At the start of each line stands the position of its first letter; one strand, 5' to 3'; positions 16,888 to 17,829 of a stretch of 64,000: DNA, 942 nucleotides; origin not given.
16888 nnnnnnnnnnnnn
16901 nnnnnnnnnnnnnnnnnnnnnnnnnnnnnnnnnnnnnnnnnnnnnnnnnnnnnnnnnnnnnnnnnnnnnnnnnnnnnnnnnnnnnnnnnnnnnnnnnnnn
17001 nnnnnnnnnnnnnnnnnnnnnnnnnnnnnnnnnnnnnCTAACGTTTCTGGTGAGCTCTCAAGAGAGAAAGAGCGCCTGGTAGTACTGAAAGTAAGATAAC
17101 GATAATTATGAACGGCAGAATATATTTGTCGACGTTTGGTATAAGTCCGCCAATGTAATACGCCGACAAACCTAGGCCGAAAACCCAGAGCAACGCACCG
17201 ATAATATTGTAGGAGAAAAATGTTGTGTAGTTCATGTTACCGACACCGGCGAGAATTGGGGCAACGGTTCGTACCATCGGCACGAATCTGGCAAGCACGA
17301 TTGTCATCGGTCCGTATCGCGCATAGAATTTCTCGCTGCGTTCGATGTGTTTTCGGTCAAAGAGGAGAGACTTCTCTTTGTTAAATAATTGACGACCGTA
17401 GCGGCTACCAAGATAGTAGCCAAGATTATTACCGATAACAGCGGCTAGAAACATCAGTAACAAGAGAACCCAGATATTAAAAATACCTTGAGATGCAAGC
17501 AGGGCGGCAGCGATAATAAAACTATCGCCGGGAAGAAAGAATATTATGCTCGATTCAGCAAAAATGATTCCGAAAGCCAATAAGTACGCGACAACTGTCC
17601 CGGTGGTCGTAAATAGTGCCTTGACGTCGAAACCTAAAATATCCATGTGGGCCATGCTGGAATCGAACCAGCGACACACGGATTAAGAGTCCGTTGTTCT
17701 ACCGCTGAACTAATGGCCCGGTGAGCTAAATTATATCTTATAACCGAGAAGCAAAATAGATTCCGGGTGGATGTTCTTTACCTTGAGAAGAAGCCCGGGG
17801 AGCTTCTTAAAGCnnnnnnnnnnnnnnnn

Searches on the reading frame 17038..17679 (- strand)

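Call 6: search_protein_families(library=pfam, proteins=[window:17038-17679:-], max_evalue=0.01)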
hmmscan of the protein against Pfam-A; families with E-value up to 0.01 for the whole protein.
window:17038-17679:- (213 aa): 1 family
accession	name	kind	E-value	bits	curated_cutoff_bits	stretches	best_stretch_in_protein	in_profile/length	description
PF09335.16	VTT_dom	-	4.7e-21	76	33.9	1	50-169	2-117/123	VTT domain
